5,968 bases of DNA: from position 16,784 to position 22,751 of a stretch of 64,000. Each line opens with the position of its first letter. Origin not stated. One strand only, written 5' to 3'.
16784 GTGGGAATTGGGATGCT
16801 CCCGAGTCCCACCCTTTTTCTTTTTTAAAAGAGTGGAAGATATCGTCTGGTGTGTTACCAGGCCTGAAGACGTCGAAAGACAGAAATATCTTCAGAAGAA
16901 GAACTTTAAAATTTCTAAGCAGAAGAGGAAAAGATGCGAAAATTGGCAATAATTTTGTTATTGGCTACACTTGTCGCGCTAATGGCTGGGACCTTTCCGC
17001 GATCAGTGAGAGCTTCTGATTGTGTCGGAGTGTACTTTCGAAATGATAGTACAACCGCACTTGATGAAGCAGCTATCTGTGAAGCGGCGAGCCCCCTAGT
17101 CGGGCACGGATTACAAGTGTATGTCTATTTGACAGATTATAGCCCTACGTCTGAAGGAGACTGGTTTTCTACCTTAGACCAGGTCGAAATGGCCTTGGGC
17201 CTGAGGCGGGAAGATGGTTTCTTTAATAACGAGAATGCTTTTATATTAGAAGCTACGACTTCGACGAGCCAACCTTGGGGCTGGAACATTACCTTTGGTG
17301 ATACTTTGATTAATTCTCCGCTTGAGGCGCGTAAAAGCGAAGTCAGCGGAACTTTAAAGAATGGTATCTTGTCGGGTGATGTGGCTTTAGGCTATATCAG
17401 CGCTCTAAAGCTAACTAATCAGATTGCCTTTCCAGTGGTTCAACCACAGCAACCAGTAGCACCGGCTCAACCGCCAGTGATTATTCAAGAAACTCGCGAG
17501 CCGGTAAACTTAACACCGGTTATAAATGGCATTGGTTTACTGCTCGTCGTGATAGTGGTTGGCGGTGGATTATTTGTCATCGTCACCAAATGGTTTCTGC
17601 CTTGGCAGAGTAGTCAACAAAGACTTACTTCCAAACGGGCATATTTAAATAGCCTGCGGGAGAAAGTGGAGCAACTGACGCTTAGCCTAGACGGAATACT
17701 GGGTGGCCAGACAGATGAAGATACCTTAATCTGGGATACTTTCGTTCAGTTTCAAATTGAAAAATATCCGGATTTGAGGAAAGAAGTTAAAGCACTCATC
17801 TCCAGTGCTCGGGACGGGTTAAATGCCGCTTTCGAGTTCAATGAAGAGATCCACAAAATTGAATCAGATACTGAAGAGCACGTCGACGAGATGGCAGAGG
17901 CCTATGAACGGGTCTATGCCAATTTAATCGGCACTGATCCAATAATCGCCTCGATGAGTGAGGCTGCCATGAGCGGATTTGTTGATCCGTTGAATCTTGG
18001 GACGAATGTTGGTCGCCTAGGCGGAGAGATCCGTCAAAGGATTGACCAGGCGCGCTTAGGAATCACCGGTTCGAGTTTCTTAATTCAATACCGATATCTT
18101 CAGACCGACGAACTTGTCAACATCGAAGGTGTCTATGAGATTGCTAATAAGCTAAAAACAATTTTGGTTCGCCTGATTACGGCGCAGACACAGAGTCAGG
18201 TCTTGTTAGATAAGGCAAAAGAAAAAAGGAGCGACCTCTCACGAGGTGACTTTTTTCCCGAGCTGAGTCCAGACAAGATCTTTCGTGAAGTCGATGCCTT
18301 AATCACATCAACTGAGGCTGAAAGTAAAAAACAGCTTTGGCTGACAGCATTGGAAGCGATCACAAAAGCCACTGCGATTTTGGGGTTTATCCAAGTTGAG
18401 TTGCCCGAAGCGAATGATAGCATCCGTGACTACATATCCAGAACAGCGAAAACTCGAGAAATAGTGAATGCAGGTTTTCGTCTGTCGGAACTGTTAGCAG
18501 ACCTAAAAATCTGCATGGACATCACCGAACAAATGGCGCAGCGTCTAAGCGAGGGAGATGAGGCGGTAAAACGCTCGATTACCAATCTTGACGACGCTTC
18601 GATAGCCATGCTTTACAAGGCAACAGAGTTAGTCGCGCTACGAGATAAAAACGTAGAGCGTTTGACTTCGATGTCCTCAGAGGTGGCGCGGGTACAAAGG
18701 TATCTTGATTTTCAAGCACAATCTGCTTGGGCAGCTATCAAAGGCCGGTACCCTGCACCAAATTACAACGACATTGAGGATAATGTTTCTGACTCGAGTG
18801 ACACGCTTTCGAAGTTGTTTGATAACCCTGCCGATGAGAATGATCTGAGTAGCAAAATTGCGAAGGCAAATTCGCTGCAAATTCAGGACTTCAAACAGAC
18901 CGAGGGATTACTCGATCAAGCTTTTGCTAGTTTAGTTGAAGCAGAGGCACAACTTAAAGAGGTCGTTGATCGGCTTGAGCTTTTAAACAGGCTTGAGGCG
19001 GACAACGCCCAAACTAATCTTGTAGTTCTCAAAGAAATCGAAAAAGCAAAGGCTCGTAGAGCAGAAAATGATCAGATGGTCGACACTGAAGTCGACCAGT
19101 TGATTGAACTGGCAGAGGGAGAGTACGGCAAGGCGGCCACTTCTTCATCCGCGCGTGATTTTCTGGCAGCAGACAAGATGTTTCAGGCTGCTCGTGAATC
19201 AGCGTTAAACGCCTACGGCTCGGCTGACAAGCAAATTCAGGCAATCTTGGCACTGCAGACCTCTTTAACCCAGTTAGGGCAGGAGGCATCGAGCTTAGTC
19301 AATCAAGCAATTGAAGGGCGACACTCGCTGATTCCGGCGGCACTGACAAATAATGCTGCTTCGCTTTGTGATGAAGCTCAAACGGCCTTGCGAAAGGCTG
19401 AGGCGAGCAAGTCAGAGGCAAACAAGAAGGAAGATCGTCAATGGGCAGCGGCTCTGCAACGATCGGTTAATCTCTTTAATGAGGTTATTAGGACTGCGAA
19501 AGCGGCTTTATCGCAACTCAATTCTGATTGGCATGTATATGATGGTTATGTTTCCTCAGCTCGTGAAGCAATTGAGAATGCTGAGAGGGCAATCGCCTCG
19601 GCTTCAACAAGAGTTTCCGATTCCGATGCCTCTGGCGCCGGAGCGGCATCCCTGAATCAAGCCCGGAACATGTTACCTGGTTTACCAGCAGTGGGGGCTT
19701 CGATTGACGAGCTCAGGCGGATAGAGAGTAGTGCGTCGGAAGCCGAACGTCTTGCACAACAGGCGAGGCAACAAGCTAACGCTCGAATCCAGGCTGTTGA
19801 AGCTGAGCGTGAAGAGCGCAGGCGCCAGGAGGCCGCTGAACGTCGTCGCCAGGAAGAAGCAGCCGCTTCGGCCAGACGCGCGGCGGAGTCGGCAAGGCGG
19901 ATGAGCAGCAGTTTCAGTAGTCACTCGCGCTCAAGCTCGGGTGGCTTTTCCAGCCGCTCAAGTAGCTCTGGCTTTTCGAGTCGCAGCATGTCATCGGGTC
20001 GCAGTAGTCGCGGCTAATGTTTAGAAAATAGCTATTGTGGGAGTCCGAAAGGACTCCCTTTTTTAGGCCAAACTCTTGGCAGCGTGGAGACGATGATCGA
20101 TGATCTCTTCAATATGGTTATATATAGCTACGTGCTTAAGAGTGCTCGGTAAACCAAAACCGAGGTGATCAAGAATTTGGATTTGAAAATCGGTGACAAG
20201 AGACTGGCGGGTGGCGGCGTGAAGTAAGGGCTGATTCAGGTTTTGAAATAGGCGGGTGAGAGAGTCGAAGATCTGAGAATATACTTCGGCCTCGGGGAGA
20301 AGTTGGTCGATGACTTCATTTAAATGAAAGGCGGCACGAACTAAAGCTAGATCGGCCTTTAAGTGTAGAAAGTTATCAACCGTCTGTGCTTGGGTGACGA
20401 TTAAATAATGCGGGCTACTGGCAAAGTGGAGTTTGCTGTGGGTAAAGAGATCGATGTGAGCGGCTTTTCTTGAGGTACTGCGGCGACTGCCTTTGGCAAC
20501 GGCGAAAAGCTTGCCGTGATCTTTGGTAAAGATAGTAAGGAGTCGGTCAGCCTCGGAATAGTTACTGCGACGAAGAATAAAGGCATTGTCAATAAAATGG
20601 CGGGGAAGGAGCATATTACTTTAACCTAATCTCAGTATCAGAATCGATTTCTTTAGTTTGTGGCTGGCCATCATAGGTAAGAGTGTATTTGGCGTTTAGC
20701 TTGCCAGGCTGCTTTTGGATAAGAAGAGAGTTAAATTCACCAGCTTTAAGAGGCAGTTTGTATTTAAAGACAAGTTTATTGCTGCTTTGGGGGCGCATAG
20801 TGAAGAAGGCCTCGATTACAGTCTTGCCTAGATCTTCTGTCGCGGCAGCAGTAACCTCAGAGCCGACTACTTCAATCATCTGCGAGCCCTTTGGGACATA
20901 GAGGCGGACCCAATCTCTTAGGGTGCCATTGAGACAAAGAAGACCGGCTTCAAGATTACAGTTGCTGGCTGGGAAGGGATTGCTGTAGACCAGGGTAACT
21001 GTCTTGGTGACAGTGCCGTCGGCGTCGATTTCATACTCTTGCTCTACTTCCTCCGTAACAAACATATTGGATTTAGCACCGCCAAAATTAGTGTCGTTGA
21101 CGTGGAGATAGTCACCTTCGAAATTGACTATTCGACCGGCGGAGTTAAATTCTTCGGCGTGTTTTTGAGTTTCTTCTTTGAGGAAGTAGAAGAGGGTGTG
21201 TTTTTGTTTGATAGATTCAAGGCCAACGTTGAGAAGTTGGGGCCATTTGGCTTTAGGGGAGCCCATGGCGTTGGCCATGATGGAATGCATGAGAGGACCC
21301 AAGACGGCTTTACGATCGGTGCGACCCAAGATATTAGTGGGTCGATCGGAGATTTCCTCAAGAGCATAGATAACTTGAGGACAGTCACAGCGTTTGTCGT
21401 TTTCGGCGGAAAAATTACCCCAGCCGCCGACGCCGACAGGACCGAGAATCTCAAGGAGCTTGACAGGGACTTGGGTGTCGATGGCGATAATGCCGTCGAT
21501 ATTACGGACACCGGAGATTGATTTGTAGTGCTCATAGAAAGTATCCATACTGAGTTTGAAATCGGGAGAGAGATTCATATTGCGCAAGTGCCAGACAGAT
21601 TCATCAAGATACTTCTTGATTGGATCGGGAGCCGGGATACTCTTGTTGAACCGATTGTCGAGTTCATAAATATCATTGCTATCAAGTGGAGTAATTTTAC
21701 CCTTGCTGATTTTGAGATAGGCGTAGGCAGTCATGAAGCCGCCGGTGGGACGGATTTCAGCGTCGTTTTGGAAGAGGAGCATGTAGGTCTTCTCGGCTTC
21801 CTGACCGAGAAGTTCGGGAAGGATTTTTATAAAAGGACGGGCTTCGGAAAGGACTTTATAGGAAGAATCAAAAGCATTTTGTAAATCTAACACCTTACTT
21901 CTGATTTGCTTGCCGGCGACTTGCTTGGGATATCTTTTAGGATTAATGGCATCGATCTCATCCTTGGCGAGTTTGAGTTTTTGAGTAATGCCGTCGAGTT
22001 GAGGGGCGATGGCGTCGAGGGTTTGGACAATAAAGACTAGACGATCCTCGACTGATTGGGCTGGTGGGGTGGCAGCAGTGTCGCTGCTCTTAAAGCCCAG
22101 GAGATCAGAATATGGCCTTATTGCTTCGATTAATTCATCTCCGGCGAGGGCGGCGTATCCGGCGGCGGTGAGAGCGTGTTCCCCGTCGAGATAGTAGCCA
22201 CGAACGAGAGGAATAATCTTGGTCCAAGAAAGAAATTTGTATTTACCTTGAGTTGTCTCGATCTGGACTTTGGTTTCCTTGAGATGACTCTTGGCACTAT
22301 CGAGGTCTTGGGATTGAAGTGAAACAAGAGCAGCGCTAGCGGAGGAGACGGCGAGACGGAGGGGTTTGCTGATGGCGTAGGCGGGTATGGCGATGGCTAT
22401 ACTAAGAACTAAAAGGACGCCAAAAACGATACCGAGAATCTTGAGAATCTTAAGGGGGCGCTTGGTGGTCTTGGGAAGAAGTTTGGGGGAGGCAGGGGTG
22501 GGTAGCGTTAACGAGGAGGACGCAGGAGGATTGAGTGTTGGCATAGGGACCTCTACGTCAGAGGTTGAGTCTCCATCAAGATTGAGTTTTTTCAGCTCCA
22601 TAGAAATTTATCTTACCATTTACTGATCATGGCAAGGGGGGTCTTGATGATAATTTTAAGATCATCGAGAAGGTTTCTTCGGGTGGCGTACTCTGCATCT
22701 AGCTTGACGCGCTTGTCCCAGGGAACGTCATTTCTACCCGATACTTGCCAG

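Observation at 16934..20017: Architecture of the 1027-aa protein: TPM-like ectodomain + extreme coiled coil + SR/SG low-complexity tail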

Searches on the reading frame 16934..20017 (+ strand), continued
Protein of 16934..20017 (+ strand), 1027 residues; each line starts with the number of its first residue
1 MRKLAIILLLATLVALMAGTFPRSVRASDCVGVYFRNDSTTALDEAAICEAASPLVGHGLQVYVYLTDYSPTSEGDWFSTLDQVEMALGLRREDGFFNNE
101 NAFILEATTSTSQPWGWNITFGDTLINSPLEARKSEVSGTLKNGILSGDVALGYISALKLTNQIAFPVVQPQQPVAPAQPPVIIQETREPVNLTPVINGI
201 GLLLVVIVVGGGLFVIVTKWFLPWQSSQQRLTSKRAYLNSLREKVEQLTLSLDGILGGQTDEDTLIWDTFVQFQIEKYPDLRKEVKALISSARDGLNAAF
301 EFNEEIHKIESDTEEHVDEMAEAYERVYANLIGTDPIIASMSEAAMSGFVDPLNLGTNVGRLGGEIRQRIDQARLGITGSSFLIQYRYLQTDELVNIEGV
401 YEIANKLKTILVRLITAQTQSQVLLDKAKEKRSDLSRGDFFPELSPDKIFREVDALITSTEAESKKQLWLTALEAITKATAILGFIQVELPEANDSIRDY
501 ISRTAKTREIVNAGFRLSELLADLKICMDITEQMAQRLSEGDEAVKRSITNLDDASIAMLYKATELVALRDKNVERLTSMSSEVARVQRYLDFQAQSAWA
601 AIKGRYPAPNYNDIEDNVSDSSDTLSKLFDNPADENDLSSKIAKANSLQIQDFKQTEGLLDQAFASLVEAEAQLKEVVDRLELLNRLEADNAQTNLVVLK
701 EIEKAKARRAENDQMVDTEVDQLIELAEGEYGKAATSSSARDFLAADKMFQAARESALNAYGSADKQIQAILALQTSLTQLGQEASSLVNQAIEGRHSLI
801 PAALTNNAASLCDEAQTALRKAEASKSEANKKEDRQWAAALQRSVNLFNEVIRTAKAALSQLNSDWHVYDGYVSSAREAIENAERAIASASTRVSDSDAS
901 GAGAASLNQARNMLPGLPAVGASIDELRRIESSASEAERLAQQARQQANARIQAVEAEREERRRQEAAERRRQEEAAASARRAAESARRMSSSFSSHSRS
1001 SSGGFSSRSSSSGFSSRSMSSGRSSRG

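Call 113: search_protein_families(library=pfam, proteins=[L028:5539-6228:+, L026:3881-4741:+, L025:6277-7017:+, L001:3175-4647:+], max_evalue=10)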
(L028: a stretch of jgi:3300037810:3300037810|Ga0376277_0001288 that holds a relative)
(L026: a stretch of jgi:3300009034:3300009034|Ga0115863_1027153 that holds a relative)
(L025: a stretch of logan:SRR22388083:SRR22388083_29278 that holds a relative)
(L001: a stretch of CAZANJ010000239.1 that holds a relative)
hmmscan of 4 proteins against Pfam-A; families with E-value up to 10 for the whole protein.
L028:5539-6228:+ (229 aa): 12 families
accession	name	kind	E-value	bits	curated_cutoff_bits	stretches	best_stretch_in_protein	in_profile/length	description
PF06497.16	Baculo_Ac102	-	0.047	14.6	27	1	79-116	37-74/99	Baculovirus Ac102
PF07232.17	DUF1424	-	0.049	13.1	23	1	95-130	21-57/329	Putative rep protein (DUF1424)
PF08702.15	Fib_alpha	-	0.094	13.3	29.9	1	32-83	32-83/143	Fibrinogen alpha/beta chain family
PF19269.4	Anticodon_2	-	0.11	13.3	23.6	1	153-208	51-113/141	Anticodon binding domain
PF08641.17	Mis14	-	0.15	12.9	24.9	1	112-168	25-80/133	Kinetochore protein Mis14 like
PF04871.18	Uso1_p115_C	-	0.16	12.7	28.4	1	114-198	2-73/121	Uso1 / p115 like vesicle tethering protein, C terminal region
PF24915.1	Spectrin_SESTD1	-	0.26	12.1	27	1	26-78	29-81/110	SESTD1-like, spectrin repeat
PF05008.21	V-SNARE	-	0.31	12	25.9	0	28-56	36-64/92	Vesicle transport v-SNARE protein N-terminus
PF16526.10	CLZ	-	0.35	11.7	26.7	0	115-148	19-52/71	C-terminal leucine zipper domain of cyclic nucleotide-gated channels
PF09969.14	DUF2203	-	1.4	10.1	24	0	132-203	8-69/122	Uncharacterized conserved protein (DUF2203)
PF00435.27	Spectrin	-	1.8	9.6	29.9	1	111-187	3-84/105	Spectrin repeat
PF10046.14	BLOC1_2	-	2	9.3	33.4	1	27-51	64-88/96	Biogenesis of lysosome-related organelles complex-1 subunit 2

L026:3881-4741:+ (286 aa): 3 families
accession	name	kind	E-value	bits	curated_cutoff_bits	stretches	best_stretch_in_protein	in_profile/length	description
PF00610.27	DEP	-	0.096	13.1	32.7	1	206-244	3-41/72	Domain found in Dishevelled, Egl-10, and Pleckstrin (DEP)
PF22360.1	SbsC_spectrin-like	-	0.16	13.2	26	1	190-215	12-37/62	SbsC,spectrin-like repeat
PF15180.11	NPBW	-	0.32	11.2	27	1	209-253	17-62/118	Neuropeptides B and W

L025:6277-7017:+ (246 aa): 7 families
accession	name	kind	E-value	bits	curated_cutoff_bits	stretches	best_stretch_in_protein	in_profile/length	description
PF04012.17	PspA_IM30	-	7.6e-18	65.4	33.9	1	38-243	15-217/220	PspA/IM30 family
PF07957.16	DUF3294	-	0.035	14.3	20.6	1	62-132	17-84/213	Protein of unknown function (DUF3294)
PF07195.17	FliD_C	-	0.38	10.6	25.4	1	18-98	136-214/236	Flagellar hook-associated protein 2 C-terminus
PF24423.1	OVT1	-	1.2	10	30.9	1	33-77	27-74/100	Major antigen, helical domain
PF07889.17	DUF1664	-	1.2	9.7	34.6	1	4-97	10-103/124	Protein of unknown function (DUF1664)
PF13721.11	SecD-TM1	-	2.4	9.1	30.5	1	5-86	12-92/103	SecD export protein N-terminal TM region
PF17675.6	APG6_N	-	3.6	8.5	45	2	119-167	41-92/132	Apg6 coiled-coil region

L001:3175-4647:+ (490 aa): 2 families
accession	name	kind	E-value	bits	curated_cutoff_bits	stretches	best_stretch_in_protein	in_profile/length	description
PF11906.13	DUF3426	-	2.7e-07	31.2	27.7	2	49-118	49-128/147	Protein of unknown function (DUF3426)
PF09624.15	DUF2393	-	0.047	14.1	26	1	64-136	59-141/146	Protein of unknown function (DUF2393)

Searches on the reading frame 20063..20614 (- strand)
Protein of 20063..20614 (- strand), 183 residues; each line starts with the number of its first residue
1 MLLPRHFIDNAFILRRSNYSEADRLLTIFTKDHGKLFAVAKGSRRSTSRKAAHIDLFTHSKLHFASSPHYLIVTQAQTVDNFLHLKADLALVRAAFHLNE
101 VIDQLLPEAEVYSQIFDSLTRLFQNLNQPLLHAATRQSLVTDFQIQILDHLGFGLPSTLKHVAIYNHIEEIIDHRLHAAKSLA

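Call 7: search_protein_families(library=pfam, proteins=[window:20063-20614:-], max_evalue=0.001)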
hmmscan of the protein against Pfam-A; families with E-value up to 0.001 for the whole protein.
window:20063-20614:- (183 aa): 2 families
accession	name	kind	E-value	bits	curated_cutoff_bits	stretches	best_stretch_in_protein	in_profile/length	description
PF11967.14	RecO_N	-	1.4e-17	63.9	27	1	9-82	6-80/80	Recombination protein O N terminal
PF02565.21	RecO_C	-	9e-07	29.2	22.1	1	89-155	4-66/157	Recombination protein O C terminal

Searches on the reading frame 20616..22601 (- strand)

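Call 7: search_protein_families(library=pfam, proteins=[window:20616-22601:-], max_evalue=0.001)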
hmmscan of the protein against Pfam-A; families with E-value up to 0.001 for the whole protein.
window:20616-22601:- (661 aa): 1 family
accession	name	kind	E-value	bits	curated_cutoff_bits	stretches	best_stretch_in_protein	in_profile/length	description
PF13196.11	DUF4012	-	1e-21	78.4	28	1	270-392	3-125/144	Protein of unknown function (DUF4012)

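Call 50: search_protein_families(library=ncbifam, proteins=[window:20616-22601:-], max_evalue=1)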
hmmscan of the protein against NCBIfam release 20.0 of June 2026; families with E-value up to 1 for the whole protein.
window:20616-22601:- (661 aa): 0 families
